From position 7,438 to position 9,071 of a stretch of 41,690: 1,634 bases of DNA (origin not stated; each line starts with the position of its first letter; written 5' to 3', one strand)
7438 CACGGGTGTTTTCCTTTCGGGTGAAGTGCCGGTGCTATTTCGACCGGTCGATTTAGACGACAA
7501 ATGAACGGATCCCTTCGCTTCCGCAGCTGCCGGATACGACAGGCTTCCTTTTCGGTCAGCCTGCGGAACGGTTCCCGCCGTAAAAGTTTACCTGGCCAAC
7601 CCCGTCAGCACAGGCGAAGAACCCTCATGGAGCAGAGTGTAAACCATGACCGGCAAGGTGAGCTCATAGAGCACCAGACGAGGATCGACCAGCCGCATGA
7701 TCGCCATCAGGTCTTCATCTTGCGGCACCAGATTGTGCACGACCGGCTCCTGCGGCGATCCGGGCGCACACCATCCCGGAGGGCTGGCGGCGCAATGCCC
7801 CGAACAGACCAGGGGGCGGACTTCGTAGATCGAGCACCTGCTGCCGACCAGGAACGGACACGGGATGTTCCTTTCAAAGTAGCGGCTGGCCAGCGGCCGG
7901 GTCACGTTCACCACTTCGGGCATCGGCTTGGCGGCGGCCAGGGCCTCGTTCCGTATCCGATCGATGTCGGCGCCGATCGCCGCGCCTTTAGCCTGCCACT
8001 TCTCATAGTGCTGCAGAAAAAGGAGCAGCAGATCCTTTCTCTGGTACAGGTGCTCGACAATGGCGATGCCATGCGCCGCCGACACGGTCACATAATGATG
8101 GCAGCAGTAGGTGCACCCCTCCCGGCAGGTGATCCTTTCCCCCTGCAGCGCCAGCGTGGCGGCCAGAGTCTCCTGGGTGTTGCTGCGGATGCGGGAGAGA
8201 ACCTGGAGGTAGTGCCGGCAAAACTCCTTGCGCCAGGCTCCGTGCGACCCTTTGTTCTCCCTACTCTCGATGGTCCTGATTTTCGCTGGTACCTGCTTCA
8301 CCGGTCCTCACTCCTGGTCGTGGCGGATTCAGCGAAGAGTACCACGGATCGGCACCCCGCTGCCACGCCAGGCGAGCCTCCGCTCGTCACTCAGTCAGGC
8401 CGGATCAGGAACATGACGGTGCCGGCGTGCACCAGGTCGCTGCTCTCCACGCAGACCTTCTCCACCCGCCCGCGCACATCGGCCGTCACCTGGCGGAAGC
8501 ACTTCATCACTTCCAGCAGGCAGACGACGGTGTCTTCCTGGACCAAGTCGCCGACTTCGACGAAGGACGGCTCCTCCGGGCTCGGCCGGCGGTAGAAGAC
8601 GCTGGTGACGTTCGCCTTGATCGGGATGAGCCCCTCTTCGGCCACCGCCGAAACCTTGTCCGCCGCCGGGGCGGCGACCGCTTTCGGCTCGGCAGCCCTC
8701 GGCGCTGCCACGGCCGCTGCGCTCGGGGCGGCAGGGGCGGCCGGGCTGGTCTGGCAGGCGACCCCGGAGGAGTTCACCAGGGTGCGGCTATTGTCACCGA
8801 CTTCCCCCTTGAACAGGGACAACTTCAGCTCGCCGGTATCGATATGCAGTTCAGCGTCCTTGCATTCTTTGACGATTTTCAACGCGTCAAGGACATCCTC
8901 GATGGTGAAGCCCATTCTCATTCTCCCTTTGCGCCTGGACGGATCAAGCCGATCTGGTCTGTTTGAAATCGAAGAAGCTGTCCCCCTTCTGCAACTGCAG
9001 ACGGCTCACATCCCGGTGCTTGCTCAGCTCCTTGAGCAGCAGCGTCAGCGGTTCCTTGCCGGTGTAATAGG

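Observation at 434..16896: Orphan biotin-dependent carboxylase super-operon: 1 biotin carboxylase, 2 free-standing AccB-type BCCPs, 4 free-standing TIM-barrel (5S/OadA-type) carboxyltransferase paralogues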

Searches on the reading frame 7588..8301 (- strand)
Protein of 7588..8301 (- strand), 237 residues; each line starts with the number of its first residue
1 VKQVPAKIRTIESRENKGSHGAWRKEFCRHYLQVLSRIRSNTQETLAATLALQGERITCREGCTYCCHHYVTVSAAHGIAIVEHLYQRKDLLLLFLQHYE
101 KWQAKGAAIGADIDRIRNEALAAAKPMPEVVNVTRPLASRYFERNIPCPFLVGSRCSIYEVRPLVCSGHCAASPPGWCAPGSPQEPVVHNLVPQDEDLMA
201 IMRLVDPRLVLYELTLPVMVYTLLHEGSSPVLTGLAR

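Call 5: search_protein_families(library=pfam, proteins=[window:7588-8301:-])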
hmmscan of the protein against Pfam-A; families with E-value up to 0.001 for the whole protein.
window:7588-8301:- (237 aa): 1 family
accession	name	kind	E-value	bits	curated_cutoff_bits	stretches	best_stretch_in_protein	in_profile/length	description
PF03692.20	CxxCxxCC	-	3.8e-06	27.9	23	1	59-167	2-67/85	Putative zinc- or iron-chelating domain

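Call 6: search_protein_families(library=ncbifam, proteins=[window:7588-8301:-])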
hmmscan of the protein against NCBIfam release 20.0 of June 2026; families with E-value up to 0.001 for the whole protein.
window:7588-8301:- (237 aa): 0 families

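Call 48: search_solved_structures(query=window:7588-8301:-, max_evalue=1)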
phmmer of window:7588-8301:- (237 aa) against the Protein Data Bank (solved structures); distinct sequences matched with E-value up to 1: 1.
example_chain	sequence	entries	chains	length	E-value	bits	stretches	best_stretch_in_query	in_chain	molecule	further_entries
7tb0_A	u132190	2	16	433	0.69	12.5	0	137-182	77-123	UDP-N-acetylglucosamine 1-carboxyvinyltransferase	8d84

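Call 63: find_homologous_proteins(query=window:7588-8301:-, max_evalue=0.00001)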
Query window:7588-8301:- (237 aa): 32 proteins with E <= 0.00001 among 1555 candidates.
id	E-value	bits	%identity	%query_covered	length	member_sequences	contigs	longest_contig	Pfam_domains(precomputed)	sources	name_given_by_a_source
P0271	2.5e-159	546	100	100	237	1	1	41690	PF03692.21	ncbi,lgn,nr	ncbi:MAG: YkgJ family cysteine cluster protein [Desulfuromonadales bacterium]|nr:YkgJ family cystein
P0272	1.1e-88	315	59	97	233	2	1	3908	PF03692.21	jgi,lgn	-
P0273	8.3e-87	309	56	99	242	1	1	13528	PF03692.21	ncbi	-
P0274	1.0e-86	308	55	98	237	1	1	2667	-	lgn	-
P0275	1.2e-85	305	54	100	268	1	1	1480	-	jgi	jgi:hypothetical protein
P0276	1.2e-85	305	57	99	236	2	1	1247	-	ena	-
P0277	2.0e-85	304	55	98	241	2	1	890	-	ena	-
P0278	8.6e-85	302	56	92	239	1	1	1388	-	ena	-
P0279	1.1e-84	302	56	91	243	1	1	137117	PF03692.21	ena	-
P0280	2.9e-84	300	54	98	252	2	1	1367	-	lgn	-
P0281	3.3e-83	297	55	98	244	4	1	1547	-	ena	-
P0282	3.9e-83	297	55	97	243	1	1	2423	PF03692.21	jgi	-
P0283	5.9e-83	296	53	100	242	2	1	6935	PF03692.21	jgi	-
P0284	2.5e-82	294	53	100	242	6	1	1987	PF03692.21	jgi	jgi:Fe-S-cluster containining protein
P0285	2.8e-81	290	53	97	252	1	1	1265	-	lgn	-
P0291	6.1e-75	270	48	97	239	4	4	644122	-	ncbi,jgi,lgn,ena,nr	ncbi:MAG: hypothetical protein CVU54_12950 [Deltaproteobacteria bacterium HGW-Deltaproteobacteria-12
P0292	1.3e-74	269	52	97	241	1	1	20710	-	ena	-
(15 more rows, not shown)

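Call 64: find_encoding_contigs(protein=P0291, flank=9000, max_places=2)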
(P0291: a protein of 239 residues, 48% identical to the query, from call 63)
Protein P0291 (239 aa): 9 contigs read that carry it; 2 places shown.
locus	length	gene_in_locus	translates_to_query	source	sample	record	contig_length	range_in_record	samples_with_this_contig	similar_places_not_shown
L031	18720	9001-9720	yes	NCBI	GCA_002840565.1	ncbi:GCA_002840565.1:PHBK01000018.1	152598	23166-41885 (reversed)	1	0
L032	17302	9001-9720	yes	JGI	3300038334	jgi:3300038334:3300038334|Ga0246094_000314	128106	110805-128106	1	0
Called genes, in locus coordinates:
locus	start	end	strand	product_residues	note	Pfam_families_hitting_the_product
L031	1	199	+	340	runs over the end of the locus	PF08240:ADH_N, PF00107:ADH_zinc_N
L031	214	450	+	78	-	-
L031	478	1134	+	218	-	PF00440:TetR_N, PF17932:TetR_C_24 (faint), PF13305:TetR_C_33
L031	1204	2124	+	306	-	PF01040:UbiA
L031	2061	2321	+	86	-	-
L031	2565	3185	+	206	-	PF00440:TetR_N, PF13977:TetR_C_6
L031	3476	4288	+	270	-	PF00106:adh_short, PF08659:KR, PF13561:adh_short_C2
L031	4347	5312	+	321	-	PF01073:3Beta_HSD, PF01370:Epimerase, PF16363:GDP_Man_Dehyd (faint)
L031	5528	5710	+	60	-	-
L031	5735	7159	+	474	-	PF00682:HMGL-like, PF02436:PYC_OADA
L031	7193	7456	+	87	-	PF00364:Biotin_lipoyl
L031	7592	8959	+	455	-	PF00289:Biotin_carb_N, PF02655:ATP-grasp_3 (weak), PF02786:CPSase_L_D2, PF02222:ATP-grasp, PF07478:Dala_Dala_lig_C, PF02785:Biotin_carb_C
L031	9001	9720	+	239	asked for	-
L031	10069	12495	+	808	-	PF24814:WD40_Prp19, PF24817:WD40_WDHD1_1st, PF25175:Beta-prop_WDR5, PF25391:WD40_Gbeta, PF23381:Beta-prop_IFT122_1st, PF23414:Beta-prop_EML_2, PF24807:WD40_CDC20-Fz, PF25174:Beta-prop_THOC3, +42 more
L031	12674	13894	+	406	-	PF13036:LpoB (faint), PF03783:CsgG (weak)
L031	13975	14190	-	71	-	-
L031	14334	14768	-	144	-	PF12172:zf-ChsH2 (weak), PF01796:OB_ChsH2_C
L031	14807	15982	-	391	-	PF00108:Thiolase_N, PF22691:Thiolase_C_1, PF02803:Thiolase_C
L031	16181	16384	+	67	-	-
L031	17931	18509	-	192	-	PF09719:C_GCAxxG_C_C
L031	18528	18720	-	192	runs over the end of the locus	PF00857:Isochorismatase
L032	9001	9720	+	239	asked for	-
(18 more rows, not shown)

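Call 65: find_encoding_contigs(protein=P0279, flank=9000, max_places=2)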
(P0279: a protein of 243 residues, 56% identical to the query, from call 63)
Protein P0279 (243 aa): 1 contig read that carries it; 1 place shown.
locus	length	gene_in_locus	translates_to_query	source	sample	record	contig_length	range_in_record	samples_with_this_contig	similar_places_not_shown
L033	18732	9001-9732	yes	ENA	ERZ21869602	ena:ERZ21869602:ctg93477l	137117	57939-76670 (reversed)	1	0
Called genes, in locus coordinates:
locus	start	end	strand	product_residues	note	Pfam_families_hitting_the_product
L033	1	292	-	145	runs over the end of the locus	PF09335:VTT_dom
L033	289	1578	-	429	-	PF09861:Lar_N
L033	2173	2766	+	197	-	PF05724:TPMT, PF03848:TehB (weak), PF05175:MTS (weak), PF13489:Methyltransf_23, PF13847:Methyltransf_31, PF08241:Methyltransf_11, PF08242:Methyltransf_12, PF13649:Methyltransf_25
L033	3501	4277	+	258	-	PF00378:ECH_1, PF16113:ECH_2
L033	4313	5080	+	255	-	PF00106:adh_short, PF08659:KR, PF13561:adh_short_C2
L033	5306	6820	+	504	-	PF00682:HMGL-like (weak), PF02436:PYC_OADA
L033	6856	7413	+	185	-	PF00364:Biotin_lipoyl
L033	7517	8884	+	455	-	PF00289:Biotin_carb_N, PF02222:ATP-grasp, PF02786:CPSase_L_D2, PF07478:Dala_Dala_lig_C, PF02785:Biotin_carb_C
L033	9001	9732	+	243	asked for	PF03692:CxxCxxCC (faint)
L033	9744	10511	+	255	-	PF00106:adh_short, PF08659:KR, PF13561:adh_short_C2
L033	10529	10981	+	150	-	PF13577:SnoaL_4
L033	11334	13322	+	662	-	PF00724:Oxidored_FMN, PF00070:Pyr_redox (faint), PF01266:DAO (faint), PF03486:HI0933_like (weak), PF07992:Pyr_redox_2, PF12831:FAD_oxidored, PF13450:NAD_binding_8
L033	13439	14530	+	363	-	PF13237:Fer4_10 (faint), PF14697:Fer4_21, PF00037:Fer4 (weak), PF12837:Fer4_6 (weak), PF12838:Fer4_7 (weak)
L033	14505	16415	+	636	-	PF00989:PAS (faint), PF08448:PAS_4 (faint), PF13188:PAS_8 (faint), PF01590:GAF, PF13185:GAF_2, PF13492:GAF_3 (weak), PF00512:HisKA, PF02518:HATPase_c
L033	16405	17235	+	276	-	PF00512:HisKA (weak), PF02518:HATPase_c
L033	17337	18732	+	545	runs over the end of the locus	PF00501:AMP-binding, PF13193:AMP-binding_C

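Call 66: find_encoding_contigs(protein=P0292, flank=9000, max_places=2)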
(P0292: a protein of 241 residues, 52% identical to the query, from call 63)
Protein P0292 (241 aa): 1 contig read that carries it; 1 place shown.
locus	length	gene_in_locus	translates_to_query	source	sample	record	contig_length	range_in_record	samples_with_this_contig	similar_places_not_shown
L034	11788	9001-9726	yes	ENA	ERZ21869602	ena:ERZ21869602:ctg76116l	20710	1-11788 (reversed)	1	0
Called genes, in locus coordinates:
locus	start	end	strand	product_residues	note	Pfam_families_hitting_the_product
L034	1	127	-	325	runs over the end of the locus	PF00682:HMGL-like (faint)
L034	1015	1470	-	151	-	PF07366:SnoaL (faint), PF12680:SnoaL_2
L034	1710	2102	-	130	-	PF05853:BKACE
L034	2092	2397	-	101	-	PF05853:BKACE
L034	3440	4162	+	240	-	PF00378:ECH_1, PF16113:ECH_2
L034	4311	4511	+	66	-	PF00106:adh_short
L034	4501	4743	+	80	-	PF00106:adh_short, PF08659:KR (weak), PF13561:adh_short_C2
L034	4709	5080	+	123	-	PF00106:adh_short, PF13561:adh_short_C2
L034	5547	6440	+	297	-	PF02436:PYC_OADA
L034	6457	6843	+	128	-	-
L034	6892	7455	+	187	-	PF00364:Biotin_lipoyl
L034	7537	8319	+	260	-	PF00289:Biotin_carb_N, PF02222:ATP-grasp (weak), PF02786:CPSase_L_D2, PF07478:Dala_Dala_lig_C (weak)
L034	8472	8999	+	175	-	PF02785:Biotin_carb_C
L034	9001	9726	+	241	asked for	-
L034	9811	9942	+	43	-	-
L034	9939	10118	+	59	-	PF05853:BKACE (weak)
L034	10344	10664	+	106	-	PF05853:BKACE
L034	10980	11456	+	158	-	PF13577:SnoaL_4, PF12680:SnoaL_2 (weak)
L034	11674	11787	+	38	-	?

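Call 80: predict_structure(alignment_id=A2)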
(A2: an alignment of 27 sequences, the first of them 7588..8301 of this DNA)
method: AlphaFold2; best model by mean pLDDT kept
length: 237 residues; sequences in the alignment: 27
mean_pLDDT: 86.0   pTM: 0.86
mean pLDDT of the five models: 86.0, 84.9, 84.6, 81.8, 80.8
residues with pLDDT >= 90: 99; 70-90: 120; 50-70: 17; < 50: 1
segments of 3 or more residues with pLDDT < 50: none
pLDDT, mean of each block of 10 residues (from residue 1): 87 94 93 91 87 82 66 92 96 95 92 91 86 88 86 85 81 75 78 84 84 92 90 63
secondary structure, 60 per line:
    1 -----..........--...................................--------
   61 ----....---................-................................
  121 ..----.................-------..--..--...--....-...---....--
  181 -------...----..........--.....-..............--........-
elements in order: H6-15 H18-52 H65-68 E72-74 H75-87 H89-122 H127-143 H164-167 E169-171 H175-178 E188-190 H195-204 H207-211 E213-215 H216-226 H229-236

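Call 82: fold_search(model_id=the predicted structure, library=pdb)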
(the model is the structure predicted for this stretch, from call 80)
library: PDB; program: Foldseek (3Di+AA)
matches with E <= 10: 9; with E <= 0.001: 0
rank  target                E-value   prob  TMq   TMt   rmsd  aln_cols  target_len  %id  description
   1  5f4y_A                5.7e+00  0.03  0.16  0.21  17.3       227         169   11  Structure of the SD2 domain of Human Shroom2 (released 2016-10-19)
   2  7tlf_L                6.4e+00  0.02  0.14  0.17  17.6       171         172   10  Structure of the photoacclimated Light Harvesting Complex PE545 from Proteomonas sulcata (released 2022-02-09)
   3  5j0l_F                7.5e+00  0.09  0.18  0.38  13.3       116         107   18  De novo design of protein homo-oligomers with modular hydrogen bond network-mediated specificity (released 2016-07-06)
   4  3a8e_C                8.3e+00  0.04  0.10  0.13  12.1        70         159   16  The structure of AxCesD octamer complexed with cellopentaose (released 2010-09-22)
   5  1cnt_3                9.3e+00  0.01  0.14  0.21  19.5       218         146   11  CILIARY NEUROTROPHIC FACTOR (released 1997-03-26)
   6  3a8e_A                9.8e+00  0.04  0.10  0.13  12.3        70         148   16  The structure of AxCesD octamer complexed with cellopentaose (released 2010-09-22)
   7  7zxp_A                9.8e+00  0.01  0.17  0.19  17.9       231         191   11  cryo-EM structure of Connexin 32 R22G mutation gap junction channel (released 2023-05-31)
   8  9i5r_A                9.8e+00  0.01  0.17  0.14  17.5       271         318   12  Interactions between Pex3 and Pex19 peptide in yeast (released 2025-02-19)
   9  1foe_A                9.8e+00  0.01  0.14  0.11  17.6       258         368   11  CRYSTAL STRUCTURE OF RAC1 IN COMPLEX WITH THE GUANINE NUCLEOTIDE EXCHANGE REGION OF TIAM1 (released 2001-01-17)

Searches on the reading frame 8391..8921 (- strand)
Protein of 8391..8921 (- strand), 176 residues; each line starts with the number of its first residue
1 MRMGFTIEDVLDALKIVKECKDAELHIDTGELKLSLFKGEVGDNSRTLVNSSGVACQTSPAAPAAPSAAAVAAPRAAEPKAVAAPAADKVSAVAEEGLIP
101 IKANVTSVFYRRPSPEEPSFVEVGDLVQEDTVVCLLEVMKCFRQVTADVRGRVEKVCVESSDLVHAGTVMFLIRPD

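Call 4: search_protein_families(library=pfam, proteins=[window:8391-8921:-])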
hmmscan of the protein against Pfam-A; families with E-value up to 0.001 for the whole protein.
window:8391-8921:- (176 aa): 1 family
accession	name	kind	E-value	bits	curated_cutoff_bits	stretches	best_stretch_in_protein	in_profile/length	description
PF00364.28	Biotin_lipoyl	-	3.9e-14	52.7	22.1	1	107-173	9-73/73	Biotin-requiring enzyme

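Call 6: search_protein_families(library=ncbifam, proteins=[window:8391-8921:-])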
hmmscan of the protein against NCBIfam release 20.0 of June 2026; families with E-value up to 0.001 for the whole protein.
window:8391-8921:- (176 aa): 13 families
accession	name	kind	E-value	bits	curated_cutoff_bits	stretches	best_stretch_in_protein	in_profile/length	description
TIGR00531.1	BCCP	equivalog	2.4e-22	80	115.2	1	14-174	10-155/156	acetyl-CoA carboxylase biotin carboxyl carrier protein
NF005457.0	PRK07051.1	equivalog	7.2e-22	77.4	87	1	101-172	6-77/80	acetyl-CoA carboxylase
NF006761.0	PRK09282.1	domain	3.1e-10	39.1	402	1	82-174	505-590/591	pyruvate carboxylase subunit B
NF047903.1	MmDecMmdC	equivalog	8.2e-08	32.7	200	1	61-171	20-129/132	methylmalonyl-CoA decarboxylase subunit gamma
TIGR02712.1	urea_carbox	equivalog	7.1e-07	27.3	1303.85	1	83-173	1117-1200/1201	urea carboxylase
NF005117.0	PRK06549.1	equivalog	1.4e-06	28.9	159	1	46-171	13-127/130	acetyl-CoA carboxylase biotin carboxyl carrier protein subunit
NF006079.0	PRK08225.1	equivalog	5.4e-06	26.4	95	1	121-172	17-68/70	acetyl-CoA carboxylase biotin carboxyl carrier protein subunit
NF004547.1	PRK05889.1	equivalog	7.6e-06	26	75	1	121-171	18-68/71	biotin/lipoyl-binding carrier protein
NF010643.0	PRK14040.1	subfamily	7.9e-05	21.3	892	1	120-172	541-593/595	oxaloacetate decarboxylase subunit alpha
NF004173.0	PRK05641.1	equivalog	0.00012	22.7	199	1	15-170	5-149/153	putative acetyl-CoA carboxylase biotin carboxyl carrier protein subunit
NF009554.0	PRK12999.1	equivalog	0.00019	19.4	965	1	121-172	1093-1144/1147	pyruvate carboxylase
NF003377.0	PRK04452.1-3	subfamily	0.00042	19.4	527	1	49-96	346-393/432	acetyl-CoA decarbonylase/synthase complex subunit delta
NF004309.0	PRK05704.1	equivalog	0.00096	18.6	449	0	121-173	24-76/408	2-oxoglutarate dehydrogenase complex dihydrolipoyllysine-residue succinyltransferase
